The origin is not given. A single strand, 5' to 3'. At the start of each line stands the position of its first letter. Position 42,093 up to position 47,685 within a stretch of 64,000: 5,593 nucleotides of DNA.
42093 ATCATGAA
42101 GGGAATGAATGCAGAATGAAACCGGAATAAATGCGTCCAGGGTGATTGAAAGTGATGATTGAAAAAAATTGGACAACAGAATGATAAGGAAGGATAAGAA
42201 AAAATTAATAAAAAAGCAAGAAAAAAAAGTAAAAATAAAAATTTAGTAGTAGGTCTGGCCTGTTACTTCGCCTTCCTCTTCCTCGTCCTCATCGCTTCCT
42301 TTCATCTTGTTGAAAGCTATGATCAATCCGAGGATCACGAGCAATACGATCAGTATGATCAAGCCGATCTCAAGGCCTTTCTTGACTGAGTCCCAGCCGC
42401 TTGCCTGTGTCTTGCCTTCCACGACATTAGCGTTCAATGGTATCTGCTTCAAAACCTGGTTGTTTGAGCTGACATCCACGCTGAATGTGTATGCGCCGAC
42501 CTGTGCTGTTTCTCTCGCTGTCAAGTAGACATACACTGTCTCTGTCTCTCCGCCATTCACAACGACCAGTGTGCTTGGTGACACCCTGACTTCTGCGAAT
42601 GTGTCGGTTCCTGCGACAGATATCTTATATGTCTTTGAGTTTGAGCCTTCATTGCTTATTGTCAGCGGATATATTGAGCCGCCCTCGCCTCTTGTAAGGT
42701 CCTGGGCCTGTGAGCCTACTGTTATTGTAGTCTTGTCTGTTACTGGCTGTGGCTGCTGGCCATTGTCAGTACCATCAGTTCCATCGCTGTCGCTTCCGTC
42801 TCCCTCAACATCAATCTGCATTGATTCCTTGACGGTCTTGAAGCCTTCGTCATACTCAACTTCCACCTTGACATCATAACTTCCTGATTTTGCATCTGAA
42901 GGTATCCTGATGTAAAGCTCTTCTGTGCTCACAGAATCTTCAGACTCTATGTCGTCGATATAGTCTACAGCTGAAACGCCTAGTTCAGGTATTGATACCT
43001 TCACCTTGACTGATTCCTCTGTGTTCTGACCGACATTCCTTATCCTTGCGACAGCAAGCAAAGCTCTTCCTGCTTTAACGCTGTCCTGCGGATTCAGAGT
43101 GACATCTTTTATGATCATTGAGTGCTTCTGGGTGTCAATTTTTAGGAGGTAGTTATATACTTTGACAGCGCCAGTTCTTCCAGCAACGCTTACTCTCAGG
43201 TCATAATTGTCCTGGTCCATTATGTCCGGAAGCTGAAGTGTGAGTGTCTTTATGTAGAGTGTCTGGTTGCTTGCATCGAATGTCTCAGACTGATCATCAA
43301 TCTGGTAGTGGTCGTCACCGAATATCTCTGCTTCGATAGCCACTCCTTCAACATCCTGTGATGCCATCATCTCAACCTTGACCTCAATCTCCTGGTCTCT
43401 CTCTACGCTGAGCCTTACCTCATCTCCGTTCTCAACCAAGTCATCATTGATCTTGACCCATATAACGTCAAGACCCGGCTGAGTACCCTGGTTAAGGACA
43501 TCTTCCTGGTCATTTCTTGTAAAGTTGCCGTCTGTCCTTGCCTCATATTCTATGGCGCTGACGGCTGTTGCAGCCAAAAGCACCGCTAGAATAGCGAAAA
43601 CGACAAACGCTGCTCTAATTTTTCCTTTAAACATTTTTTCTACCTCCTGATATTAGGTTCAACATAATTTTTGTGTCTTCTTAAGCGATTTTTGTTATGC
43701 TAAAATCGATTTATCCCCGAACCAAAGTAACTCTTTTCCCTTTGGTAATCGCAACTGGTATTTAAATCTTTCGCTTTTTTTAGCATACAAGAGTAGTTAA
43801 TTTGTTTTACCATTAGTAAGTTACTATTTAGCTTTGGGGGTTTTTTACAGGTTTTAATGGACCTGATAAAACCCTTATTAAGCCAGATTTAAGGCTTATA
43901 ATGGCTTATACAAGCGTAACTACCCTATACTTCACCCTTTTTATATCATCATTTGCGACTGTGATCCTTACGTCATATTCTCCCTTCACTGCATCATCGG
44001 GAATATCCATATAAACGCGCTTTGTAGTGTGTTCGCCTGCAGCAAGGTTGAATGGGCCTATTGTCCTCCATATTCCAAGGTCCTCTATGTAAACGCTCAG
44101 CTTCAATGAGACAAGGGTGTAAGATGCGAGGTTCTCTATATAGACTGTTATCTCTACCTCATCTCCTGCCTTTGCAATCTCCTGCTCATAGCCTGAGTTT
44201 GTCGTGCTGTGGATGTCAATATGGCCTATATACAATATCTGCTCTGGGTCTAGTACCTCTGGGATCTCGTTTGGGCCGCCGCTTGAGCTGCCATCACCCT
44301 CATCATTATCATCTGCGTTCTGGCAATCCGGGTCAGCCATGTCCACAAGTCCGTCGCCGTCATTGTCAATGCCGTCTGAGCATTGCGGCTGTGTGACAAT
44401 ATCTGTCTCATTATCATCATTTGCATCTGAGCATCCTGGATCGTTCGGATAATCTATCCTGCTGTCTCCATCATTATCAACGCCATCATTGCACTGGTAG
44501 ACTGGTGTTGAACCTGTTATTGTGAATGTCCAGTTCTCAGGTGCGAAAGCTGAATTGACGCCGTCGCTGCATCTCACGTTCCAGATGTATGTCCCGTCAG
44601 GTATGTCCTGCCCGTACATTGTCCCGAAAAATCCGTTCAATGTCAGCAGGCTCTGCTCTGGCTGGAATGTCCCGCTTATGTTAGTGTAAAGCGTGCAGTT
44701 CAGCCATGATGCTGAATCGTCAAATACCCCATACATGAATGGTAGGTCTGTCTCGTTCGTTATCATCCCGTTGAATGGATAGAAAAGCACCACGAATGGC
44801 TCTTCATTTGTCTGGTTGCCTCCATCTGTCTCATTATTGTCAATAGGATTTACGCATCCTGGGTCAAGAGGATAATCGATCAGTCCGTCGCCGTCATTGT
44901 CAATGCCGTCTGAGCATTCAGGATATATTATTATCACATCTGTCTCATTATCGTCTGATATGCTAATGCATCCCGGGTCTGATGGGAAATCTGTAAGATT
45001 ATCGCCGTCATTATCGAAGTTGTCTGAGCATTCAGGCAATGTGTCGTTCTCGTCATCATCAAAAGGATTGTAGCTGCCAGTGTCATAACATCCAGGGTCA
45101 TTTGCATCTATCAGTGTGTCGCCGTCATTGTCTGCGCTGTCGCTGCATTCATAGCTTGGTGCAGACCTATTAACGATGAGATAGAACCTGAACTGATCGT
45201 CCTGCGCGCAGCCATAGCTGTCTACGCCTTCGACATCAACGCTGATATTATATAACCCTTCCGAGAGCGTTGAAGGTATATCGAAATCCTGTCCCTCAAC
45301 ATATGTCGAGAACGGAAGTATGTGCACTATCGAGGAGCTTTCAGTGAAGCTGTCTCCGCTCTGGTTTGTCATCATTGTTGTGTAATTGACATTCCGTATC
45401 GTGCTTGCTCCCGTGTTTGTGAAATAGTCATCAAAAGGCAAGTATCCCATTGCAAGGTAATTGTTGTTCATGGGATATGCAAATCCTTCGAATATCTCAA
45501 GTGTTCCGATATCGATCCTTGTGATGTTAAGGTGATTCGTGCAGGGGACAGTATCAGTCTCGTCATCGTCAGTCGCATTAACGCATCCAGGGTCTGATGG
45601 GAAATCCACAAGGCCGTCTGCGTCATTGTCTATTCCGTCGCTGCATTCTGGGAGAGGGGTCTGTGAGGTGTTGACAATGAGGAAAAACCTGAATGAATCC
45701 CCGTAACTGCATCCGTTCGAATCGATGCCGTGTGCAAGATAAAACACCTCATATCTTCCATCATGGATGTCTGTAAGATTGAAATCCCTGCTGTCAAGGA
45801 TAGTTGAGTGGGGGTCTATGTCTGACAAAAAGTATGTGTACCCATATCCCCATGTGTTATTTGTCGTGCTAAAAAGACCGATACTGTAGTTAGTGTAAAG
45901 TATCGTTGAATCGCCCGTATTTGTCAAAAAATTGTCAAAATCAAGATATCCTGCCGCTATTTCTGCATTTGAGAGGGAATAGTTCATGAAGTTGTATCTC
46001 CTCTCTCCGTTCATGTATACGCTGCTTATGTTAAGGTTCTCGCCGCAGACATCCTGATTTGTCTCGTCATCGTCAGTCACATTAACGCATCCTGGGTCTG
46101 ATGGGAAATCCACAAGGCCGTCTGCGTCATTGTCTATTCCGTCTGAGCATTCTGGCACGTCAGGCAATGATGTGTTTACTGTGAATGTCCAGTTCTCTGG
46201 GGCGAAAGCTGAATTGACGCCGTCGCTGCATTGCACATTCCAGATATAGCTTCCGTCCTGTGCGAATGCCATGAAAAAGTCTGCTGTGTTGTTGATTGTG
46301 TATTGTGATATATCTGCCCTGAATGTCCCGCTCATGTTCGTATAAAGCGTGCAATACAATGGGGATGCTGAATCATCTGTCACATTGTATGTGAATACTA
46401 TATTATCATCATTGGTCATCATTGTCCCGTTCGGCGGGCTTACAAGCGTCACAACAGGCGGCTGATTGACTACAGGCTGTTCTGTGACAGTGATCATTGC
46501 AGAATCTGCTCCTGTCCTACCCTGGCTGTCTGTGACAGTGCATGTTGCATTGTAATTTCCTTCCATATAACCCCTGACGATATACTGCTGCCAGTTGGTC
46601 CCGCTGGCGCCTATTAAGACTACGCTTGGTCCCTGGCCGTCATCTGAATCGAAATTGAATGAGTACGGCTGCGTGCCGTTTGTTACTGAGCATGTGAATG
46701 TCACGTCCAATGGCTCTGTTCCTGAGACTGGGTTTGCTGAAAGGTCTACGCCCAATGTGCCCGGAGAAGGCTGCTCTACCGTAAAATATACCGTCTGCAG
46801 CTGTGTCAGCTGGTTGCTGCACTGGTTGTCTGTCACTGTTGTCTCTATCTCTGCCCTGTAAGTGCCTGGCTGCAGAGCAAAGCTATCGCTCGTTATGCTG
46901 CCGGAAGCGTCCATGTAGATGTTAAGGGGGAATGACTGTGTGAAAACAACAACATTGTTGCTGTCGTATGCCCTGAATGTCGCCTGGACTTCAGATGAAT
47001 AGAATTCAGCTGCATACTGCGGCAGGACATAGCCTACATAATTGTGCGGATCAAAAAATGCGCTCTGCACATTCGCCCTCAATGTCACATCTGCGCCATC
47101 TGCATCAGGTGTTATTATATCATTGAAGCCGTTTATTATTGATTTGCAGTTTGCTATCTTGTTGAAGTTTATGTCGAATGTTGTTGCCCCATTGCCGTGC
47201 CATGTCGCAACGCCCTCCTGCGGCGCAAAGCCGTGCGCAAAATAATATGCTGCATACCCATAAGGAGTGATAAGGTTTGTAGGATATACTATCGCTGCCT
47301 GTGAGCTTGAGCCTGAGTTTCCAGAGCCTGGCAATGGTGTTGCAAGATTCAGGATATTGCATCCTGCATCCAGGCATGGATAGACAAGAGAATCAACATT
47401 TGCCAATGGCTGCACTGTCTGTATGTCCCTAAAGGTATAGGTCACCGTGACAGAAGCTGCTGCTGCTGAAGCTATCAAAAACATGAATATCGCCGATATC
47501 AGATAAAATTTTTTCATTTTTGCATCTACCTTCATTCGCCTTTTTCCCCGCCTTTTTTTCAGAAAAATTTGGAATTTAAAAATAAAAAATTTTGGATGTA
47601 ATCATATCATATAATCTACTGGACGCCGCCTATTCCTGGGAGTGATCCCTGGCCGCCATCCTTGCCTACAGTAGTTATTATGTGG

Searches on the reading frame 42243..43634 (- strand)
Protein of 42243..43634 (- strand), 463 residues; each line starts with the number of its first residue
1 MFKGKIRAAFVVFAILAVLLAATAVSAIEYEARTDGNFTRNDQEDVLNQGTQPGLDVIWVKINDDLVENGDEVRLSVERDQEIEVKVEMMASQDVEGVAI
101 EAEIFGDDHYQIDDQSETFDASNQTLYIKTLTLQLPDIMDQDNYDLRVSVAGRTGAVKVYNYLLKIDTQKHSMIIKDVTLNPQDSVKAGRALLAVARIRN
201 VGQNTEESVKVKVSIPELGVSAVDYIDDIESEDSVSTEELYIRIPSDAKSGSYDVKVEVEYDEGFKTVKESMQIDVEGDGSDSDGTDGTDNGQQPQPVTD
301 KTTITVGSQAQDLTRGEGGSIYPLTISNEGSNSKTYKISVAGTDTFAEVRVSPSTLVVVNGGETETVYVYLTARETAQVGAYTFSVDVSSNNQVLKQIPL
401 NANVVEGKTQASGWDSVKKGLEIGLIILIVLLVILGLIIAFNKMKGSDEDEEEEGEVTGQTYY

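Call 7: search_protein_families(library=pfam, proteins=[window:42243-43634:-])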
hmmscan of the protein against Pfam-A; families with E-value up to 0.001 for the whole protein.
window:42243-43634:- (463 aa): 4 families
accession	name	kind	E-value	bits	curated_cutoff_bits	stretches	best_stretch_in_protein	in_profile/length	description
PF10633.15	NPCBM_assoc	-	5.8e-06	26.8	24.4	0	187-261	2-77/78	NPCBM-associated, NEW3 domain of alpha-galactosidase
PF11614.14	FixG_C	-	9.9e-06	26.2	25.6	1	321-389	34-102/119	IG-like fold at C-terminal of FixG, putative oxidoreductase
PF15418.12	DUF4625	-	1.6e-05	25.6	27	0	228-275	83-129/131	Domain of unknown function (DUF4625)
PF17766.7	fn3_6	-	0.00066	20.3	26.4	0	325-384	24-81/99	Fibronectin type-III domain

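Call 52: search_protein_families(library=pfam, max_evalue=0.01, proteins=[window:42243-43634:-])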
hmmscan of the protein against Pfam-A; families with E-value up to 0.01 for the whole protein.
window:42243-43634:- (463 aa): 6 families
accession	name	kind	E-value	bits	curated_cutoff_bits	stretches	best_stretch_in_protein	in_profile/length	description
PF10633.15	NPCBM_assoc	-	5.8e-06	26.8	24.4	1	187-261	2-77/78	NPCBM-associated, NEW3 domain of alpha-galactosidase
PF11614.14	FixG_C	-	9.9e-06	26.2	25.6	1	321-389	34-102/119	IG-like fold at C-terminal of FixG, putative oxidoreductase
PF15418.12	DUF4625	-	1.6e-05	25.6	27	1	228-275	83-129/131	Domain of unknown function (DUF4625)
PF17766.7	fn3_6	-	0.00066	20.3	26.4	1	325-384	24-81/99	Fibronectin type-III domain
PF07705.17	CARDB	-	0.0028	18.3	22.7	0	182-263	11-87/101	CARDB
PF14734.12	DUF4469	-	0.0034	17.7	22.6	0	238-271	64-97/101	Domain of unknown function (DUF4469) with IG-like fold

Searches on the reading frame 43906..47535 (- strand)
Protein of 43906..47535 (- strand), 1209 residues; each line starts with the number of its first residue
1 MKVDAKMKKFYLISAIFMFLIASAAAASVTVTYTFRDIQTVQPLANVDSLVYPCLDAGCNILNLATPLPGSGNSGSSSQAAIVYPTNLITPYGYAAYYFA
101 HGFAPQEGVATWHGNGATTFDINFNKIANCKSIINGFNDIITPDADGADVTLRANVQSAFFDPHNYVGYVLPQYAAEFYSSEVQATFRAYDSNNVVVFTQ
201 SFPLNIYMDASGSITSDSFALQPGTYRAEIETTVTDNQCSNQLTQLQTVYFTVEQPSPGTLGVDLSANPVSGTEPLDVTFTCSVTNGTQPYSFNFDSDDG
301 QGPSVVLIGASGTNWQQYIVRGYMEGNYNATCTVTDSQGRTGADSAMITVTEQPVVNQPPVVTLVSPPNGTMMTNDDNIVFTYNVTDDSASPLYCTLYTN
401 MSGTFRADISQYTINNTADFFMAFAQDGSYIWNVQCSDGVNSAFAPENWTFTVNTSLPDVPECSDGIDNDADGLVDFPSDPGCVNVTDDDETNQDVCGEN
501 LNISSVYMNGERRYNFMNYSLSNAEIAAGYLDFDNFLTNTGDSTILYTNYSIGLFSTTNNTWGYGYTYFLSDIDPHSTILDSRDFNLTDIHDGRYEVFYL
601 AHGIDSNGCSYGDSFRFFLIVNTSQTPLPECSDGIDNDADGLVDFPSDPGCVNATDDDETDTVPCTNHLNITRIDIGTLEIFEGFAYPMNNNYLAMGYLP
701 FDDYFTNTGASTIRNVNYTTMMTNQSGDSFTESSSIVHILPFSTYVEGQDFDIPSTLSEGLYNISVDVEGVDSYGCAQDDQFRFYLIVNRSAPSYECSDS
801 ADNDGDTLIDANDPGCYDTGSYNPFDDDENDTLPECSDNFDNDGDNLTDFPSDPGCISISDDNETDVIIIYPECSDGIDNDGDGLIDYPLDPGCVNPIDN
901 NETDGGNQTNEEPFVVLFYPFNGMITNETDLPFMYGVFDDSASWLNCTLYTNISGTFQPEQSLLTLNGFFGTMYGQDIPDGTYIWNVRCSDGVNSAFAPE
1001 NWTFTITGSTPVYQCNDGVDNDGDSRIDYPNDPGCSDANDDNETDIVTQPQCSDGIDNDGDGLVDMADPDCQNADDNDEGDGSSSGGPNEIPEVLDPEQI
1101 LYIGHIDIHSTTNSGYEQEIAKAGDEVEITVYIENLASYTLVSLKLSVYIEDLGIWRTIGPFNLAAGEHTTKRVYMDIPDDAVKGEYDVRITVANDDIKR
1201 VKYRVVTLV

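Call 12: search_protein_families(library=pfam, proteins=[window:43906-47535:-])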
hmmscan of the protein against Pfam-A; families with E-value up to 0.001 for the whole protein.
window:43906-47535:- (1209 aa): 1 family
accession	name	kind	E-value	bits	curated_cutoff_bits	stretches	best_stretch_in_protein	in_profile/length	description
PF15418.12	DUF4625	-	0.0001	23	27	0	1170-1194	91-115/131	Domain of unknown function (DUF4625)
